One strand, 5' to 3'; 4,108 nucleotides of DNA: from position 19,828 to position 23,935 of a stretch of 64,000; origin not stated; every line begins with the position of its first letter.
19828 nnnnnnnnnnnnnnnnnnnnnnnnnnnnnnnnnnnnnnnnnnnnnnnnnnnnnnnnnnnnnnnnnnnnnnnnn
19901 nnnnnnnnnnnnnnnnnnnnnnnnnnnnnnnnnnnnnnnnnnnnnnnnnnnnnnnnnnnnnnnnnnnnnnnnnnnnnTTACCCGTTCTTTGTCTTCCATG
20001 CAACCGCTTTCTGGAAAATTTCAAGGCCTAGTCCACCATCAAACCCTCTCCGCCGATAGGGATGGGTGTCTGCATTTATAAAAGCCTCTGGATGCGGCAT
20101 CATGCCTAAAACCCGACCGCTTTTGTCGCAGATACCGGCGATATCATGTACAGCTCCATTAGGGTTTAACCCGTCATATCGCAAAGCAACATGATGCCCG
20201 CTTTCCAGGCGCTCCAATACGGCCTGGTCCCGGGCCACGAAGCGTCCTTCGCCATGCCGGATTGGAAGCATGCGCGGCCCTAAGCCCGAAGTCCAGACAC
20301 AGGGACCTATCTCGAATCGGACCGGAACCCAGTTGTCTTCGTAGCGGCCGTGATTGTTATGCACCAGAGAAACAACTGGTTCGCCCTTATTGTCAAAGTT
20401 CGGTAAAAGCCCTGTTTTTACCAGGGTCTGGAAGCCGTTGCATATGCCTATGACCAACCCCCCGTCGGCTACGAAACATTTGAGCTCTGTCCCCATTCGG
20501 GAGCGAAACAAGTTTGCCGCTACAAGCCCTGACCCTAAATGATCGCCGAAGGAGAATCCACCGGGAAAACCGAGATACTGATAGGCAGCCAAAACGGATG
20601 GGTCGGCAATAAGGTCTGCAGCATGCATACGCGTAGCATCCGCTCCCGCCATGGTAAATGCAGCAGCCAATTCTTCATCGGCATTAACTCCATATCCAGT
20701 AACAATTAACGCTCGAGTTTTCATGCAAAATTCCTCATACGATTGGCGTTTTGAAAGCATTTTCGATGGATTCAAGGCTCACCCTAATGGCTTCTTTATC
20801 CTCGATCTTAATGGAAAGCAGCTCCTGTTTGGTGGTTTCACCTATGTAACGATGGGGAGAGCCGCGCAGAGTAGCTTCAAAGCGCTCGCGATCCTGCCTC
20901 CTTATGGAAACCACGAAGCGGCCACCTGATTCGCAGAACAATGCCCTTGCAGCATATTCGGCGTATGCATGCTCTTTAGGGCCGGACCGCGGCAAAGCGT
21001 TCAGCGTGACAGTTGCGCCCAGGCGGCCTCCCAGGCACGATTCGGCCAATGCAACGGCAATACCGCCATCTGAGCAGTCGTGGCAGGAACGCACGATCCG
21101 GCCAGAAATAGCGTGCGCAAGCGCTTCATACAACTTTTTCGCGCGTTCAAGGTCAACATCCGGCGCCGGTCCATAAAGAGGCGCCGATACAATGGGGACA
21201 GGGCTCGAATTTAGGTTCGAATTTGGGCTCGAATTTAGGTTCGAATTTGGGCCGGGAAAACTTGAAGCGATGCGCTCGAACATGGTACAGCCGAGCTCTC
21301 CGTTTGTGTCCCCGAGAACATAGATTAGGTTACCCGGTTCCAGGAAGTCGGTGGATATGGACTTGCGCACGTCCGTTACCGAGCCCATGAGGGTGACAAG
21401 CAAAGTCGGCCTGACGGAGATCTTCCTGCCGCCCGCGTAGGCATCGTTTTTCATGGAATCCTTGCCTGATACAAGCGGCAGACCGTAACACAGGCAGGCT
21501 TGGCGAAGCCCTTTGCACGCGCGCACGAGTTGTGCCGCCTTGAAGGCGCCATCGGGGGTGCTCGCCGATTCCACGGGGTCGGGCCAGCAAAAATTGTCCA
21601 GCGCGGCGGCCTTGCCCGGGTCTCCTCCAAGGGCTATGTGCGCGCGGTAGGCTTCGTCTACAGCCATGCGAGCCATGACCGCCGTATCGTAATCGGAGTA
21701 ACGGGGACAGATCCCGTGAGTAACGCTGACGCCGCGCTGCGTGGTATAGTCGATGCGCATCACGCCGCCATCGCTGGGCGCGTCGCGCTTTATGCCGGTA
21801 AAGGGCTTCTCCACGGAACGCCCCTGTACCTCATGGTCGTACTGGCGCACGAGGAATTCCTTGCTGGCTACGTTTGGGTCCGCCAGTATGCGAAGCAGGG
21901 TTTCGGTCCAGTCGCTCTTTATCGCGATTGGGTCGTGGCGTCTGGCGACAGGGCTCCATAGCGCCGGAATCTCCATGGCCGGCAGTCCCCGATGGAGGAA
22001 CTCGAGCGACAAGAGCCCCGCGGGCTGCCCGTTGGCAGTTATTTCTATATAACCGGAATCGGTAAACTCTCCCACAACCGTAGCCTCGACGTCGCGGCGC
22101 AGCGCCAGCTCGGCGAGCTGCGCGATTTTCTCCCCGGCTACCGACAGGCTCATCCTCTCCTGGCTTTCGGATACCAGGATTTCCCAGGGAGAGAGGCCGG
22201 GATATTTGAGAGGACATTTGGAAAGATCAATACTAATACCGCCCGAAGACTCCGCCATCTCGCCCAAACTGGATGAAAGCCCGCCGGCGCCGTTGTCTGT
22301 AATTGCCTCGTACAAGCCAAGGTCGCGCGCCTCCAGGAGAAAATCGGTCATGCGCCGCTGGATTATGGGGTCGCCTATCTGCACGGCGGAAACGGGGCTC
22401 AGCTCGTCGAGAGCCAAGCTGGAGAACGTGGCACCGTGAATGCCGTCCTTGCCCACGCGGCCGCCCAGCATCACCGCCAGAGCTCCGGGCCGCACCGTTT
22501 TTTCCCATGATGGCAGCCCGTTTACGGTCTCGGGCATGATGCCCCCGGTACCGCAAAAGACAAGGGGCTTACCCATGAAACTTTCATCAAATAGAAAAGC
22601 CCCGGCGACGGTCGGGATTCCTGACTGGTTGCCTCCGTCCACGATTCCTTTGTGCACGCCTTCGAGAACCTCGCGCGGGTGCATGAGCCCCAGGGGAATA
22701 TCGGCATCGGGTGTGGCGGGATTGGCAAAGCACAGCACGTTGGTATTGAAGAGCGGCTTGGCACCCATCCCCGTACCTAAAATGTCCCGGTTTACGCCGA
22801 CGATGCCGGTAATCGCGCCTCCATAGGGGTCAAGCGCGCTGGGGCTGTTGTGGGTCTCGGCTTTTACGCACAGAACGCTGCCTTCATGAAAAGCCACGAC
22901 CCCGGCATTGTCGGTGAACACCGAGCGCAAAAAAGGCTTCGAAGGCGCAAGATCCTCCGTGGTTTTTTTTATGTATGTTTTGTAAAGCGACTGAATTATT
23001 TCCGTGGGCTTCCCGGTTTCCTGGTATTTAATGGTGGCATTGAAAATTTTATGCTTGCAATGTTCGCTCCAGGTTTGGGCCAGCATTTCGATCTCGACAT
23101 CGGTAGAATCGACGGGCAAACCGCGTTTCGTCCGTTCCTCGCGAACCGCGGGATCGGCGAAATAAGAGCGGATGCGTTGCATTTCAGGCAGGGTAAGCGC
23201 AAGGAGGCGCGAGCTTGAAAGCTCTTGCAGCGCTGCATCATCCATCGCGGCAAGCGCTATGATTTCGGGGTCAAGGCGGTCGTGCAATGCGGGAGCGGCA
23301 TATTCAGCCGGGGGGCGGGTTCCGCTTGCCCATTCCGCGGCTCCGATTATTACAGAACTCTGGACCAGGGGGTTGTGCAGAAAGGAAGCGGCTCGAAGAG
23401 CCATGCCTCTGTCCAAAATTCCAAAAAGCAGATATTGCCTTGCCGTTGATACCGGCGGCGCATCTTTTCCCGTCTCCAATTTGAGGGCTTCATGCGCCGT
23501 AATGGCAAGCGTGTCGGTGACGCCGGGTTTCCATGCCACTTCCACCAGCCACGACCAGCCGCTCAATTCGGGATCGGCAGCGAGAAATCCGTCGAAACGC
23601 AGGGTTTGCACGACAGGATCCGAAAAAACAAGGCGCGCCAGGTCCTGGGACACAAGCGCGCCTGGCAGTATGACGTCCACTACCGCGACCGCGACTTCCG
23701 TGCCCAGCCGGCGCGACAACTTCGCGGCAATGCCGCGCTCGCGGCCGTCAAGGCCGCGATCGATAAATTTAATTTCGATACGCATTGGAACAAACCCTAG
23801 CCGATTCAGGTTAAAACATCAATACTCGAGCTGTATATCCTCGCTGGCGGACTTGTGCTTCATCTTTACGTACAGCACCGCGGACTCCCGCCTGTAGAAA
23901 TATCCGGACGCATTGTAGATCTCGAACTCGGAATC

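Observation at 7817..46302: A 12-13-nt word, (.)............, is massively over-represented in genes and between genes, in both orientations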

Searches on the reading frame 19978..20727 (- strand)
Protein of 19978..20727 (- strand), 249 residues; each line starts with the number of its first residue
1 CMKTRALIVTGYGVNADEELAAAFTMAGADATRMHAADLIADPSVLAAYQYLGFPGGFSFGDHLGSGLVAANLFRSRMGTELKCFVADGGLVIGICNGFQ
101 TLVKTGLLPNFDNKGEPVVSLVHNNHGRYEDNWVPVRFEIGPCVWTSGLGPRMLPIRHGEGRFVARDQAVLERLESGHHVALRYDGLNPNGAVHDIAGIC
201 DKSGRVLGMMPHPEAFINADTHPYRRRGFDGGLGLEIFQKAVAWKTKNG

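Call 80: find_homologous_proteins(query=window:19978-20727:-, max_evalue=1e-30)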
Query window:19978-20727:- (249 aa): 6862 proteins with E <= 1e-30 among 8000 candidates; the best 120 are listed.
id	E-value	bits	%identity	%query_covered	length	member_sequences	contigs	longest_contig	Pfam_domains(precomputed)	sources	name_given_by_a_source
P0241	1.2e-155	535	93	99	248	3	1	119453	PF13507.13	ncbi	-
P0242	1.5e-135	469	94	86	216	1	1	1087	PF13507.13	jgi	-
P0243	9.7e-115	401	72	99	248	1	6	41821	PF13507.13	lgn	-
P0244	5.8e-114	398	70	99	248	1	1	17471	PF13507.13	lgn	-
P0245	5.3e-113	395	69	100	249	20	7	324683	PF13507.13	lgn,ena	-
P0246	1.2e-112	394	69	100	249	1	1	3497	PF13507.13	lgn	-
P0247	6.3e-112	391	68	99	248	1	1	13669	PF13507.13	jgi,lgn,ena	-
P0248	9.7e-112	391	70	99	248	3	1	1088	PF13507.13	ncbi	-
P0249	7.4e-111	388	68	99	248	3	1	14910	PF13507.13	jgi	-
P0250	8.5e-111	388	67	99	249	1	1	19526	PF13507.13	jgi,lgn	jgi:phosphoribosylformylglycinamidine synthase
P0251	1.5e-110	387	69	99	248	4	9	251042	PF13507.13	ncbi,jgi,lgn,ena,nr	ncbi:MAG: hypothetical protein A2087_03930 [Spirochaetes bacterium GWD1_61_31]|nr:MAG: hypothetical 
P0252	1.5e-109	384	69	99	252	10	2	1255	PF13507.13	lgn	-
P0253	3.2e-107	376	67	98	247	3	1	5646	PF13507.13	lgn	-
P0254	9.6e-107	374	67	98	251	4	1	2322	PF13507.13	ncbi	-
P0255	1.0e-106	374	66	98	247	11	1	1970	PF13507.13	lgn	-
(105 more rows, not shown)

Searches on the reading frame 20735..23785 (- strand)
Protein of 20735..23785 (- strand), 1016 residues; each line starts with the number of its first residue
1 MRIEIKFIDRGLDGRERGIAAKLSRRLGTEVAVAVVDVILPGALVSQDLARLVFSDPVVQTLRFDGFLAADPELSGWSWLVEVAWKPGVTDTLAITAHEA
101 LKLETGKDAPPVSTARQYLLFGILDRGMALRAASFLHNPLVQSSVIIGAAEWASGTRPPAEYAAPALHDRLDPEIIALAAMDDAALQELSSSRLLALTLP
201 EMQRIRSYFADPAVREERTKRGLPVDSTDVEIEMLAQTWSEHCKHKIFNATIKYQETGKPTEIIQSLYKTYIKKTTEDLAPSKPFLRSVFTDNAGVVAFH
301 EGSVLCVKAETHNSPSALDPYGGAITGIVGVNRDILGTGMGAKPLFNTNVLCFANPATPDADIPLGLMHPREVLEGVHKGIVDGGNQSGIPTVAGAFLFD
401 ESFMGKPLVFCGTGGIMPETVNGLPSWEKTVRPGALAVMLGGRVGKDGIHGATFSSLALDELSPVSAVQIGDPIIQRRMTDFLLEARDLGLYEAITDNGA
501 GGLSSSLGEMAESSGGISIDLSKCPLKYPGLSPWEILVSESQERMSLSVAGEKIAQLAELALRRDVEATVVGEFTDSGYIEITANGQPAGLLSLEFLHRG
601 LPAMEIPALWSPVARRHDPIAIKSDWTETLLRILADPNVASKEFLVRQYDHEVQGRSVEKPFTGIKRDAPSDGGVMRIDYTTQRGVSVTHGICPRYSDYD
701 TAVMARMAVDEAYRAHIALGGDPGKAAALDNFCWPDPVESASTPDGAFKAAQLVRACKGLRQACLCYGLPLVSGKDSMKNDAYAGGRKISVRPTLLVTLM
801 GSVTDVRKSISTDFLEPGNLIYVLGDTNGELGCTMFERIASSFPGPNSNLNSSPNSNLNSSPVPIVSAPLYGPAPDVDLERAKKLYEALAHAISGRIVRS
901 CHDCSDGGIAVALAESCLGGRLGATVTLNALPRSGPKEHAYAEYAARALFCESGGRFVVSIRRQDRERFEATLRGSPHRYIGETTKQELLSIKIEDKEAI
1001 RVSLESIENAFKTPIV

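Call 23: find_homologous_proteins(query=window:20735-23785:-, max_evalue=1e-50)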
Query window:20735-23785:- (1016 aa): 8000 proteins with E <= 1e-50 among 8000 candidates; the best 120 are listed.
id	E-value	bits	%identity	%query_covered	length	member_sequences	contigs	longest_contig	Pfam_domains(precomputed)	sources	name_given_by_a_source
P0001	0.0e+0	2302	100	100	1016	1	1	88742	PF18072.7,PF00586.30,PF02769.28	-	-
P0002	0.0e+0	1979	86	100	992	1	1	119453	PF18072.7,PF00586.30,PF02769.28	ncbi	-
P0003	0.0e+0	1609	72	100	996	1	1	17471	PF18072.7,PF00586.30,PF02769.28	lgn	-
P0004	0.0e+0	1603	71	100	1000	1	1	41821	PF18072.7,PF00586.30,PF02769.28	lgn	-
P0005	0.0e+0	1596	70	100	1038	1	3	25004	PF18072.7,PF00586.30,PF02769.28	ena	-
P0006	0.0e+0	1590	71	100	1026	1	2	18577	PF18072.7,PF00586.30,PF02769.28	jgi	jgi:phosphoribosylformylglycinamidine synthase subunit PurSL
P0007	0.0e+0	1585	70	100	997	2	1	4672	PF18072.7,PF00586.30,PF02769.28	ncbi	-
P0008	0.0e+0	1582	69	100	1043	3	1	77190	PF18072.7,PF00586.30,PF02769.28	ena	-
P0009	0.0e+0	1578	68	100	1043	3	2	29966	PF18072.7,PF00586.30,PF02769.28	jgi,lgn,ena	-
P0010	0.0e+0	1575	69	100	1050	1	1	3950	PF18072.7,PF00586.30,PF02769.28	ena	-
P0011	0.0e+0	1569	69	100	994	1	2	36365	PF18072.7,PF00586.30,PF02769.28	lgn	-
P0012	0.0e+0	1562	70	98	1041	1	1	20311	PF18072.7,PF00586.30,PF02769.28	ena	-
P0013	0.0e+0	1555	68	100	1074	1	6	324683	PF18072.7,PF00586.30,PF02769.28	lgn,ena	-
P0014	0.0e+0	1553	69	100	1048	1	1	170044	PF18072.7,PF00586.30,PF02769.28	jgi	jgi:phosphoribosylformylglycinamidine synthase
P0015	0.0e+0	1552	68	100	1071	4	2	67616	PF18072.7,PF00586.30,PF02769.28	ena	-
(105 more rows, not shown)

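Call 24: find_encoding_contigs(protein=P0002, flank=10000, max_places=4)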
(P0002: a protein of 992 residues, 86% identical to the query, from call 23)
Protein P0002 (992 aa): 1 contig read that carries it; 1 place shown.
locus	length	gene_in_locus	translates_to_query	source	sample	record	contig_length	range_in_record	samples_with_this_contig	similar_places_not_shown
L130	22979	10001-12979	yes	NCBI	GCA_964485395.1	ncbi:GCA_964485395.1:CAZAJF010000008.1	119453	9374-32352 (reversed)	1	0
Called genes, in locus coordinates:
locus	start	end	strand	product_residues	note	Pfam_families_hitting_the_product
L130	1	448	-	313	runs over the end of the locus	PF00196:GerE, PF13384:HTH_23 (faint)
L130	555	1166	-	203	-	PF12724:Flavodoxin_5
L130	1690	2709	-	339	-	PF00160:Pro_isomerase, PF00254:FKBP_C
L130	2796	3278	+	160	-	-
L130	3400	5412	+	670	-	PF07719:TPR_2 (faint), PF13424:TPR_12 (weak), PF13432:TPR_16 (faint), PF00515:TPR_1 (faint), PF13181:TPR_8 (faint), PF13185:GAF_2, PF13492:GAF_3 (weak), PF00990:GGDEF, +1 more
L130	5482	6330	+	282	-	PF00460:Flg_bb_rod, PF22692:LlgE_F_G_D1, PF06429:Flg_bbr_C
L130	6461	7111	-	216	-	PF27271:AF_1327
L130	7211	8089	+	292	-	PF00583:Acetyltransf_1, PF13527:Acetyltransf_9 (faint), PF13508:Acetyltransf_7 (faint), PF13673:Acetyltransf_10 (faint), PF08445:FR47 (faint), PF00583:Acetyltransf_1 (weak)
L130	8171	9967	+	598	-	-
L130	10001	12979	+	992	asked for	PF18072:FGAR-AT_linker, PF00586:AIRS, PF02769:AIRS_C, PF00586:AIRS (weak), PF02769:AIRS_C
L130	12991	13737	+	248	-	PF13507:GATase_5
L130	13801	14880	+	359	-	PF00990:GGDEF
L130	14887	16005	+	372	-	-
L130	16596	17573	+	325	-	PF01180:DHO_dh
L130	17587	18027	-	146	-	PF13581:HATPase_c_2 (weak)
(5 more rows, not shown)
